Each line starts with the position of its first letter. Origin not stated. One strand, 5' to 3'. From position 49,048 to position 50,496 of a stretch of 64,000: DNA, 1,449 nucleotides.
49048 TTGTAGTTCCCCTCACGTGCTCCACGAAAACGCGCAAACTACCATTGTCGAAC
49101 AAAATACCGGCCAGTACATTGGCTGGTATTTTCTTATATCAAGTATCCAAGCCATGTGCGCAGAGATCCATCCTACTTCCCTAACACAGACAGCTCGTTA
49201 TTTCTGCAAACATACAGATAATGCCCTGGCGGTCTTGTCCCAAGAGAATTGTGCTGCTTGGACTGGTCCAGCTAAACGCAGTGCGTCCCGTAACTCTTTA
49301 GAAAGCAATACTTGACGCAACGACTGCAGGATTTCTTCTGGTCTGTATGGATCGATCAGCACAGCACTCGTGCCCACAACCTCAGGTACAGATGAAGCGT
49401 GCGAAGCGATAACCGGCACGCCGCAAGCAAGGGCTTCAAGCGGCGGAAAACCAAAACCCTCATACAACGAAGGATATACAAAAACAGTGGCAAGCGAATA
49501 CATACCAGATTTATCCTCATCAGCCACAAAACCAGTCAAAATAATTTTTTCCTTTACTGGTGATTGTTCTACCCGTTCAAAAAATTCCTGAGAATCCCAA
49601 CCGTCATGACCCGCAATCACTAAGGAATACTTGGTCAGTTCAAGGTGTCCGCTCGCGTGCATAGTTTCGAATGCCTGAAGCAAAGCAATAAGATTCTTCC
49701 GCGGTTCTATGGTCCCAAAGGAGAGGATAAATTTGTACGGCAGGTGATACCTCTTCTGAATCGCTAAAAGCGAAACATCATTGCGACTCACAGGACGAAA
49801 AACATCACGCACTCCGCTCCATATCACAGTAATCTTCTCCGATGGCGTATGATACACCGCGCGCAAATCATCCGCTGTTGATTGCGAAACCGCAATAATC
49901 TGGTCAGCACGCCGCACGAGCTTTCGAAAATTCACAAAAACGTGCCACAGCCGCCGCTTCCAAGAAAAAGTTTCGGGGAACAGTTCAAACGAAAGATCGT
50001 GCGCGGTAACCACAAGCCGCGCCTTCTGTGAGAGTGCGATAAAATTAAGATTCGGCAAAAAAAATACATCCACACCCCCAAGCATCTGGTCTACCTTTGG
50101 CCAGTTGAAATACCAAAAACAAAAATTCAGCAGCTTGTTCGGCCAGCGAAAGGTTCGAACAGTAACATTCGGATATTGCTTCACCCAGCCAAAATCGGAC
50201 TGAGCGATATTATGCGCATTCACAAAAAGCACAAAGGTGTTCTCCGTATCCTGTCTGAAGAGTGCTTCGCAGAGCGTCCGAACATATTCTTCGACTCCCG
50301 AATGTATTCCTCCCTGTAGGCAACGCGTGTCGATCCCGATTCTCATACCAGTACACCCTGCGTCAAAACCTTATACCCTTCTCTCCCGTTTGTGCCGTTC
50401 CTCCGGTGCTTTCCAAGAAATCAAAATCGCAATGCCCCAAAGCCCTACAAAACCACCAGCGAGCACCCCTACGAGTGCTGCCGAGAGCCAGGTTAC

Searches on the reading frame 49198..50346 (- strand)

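Call 8: search_protein_families(library=pfam, proteins=[window:49198-50346:-], max_evalue=0.001)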
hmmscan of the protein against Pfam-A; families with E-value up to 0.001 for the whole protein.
window:49198-50346:- (382 aa): 6 families
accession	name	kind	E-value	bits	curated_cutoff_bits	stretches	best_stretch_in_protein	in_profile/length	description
PF00534.26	Glycos_transf_1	-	4.9e-33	114.5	26.4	1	204-357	15-166/172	Glycosyl transferases group 1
PF13692.12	Glyco_trans_1_4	-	7e-26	91.6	27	1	206-347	3-140/142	Glycosyl transferases group 1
PF13439.12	Glyco_transf_4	-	1.8e-17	64.3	28.5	1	16-179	2-166/170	Glycosyltransferase Family 4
PF20706.3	GT4-conflict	-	4.4e-12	46.1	26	1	141-326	141-322/385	Family 4 Glycosyltransferase in conflict systems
PF13579.12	Glyco_trans_4_4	-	7.1e-10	39.9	29.7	1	17-175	2-155/158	Glycosyl transferase 4-like domain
PF13524.12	Glyco_trans_1_2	-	0.00017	22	25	1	238-375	13-141/144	Glycosyl transferase-like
